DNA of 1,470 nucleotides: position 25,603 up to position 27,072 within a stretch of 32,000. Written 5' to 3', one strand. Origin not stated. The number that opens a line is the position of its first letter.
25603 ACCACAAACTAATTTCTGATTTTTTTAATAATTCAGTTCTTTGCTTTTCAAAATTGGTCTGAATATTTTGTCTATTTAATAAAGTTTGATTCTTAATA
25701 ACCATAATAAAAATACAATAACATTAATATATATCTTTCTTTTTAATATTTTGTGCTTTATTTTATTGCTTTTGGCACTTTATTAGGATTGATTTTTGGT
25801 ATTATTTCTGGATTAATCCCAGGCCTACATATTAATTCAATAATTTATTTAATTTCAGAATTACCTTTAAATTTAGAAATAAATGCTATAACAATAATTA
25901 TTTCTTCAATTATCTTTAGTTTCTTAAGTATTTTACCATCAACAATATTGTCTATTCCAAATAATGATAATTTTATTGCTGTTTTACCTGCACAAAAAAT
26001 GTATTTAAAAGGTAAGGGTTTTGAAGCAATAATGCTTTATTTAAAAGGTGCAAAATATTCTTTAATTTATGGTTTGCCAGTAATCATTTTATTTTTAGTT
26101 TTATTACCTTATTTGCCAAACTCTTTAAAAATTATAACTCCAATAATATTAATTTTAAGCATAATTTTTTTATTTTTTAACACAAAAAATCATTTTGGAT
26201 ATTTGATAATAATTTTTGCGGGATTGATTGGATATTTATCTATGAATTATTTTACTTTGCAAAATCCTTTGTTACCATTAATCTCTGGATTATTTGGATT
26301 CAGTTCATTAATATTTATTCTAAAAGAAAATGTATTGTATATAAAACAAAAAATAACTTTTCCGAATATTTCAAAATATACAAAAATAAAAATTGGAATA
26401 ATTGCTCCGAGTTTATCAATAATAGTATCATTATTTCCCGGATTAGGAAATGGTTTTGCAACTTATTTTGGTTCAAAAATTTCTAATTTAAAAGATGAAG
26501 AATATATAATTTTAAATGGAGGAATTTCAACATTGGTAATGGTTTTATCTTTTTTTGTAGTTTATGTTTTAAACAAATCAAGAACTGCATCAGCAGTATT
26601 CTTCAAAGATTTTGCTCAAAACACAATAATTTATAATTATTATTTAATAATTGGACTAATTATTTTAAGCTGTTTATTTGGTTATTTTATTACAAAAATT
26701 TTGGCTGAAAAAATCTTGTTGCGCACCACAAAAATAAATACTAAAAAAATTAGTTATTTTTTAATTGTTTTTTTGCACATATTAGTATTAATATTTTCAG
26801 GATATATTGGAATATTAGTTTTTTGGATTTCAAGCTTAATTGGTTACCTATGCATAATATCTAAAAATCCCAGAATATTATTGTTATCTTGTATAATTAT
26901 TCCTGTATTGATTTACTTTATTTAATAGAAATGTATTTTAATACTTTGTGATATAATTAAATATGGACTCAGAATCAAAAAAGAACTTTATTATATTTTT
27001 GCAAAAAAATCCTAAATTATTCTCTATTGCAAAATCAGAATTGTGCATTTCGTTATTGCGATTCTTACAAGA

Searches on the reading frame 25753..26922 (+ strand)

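Call 39: search_protein_families(library=pfam, max_evalue=0.001, proteins=[window:25753-26922:+])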
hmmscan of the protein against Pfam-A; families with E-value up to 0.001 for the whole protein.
window:25753-26922:+ (390 aa): 1 family
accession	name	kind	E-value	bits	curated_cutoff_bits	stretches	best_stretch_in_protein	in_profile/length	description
PF01970.21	TctA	-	5.4e-24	85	28.9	1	9-375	4-419/423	Tripartite tricarboxylate transporter TctA family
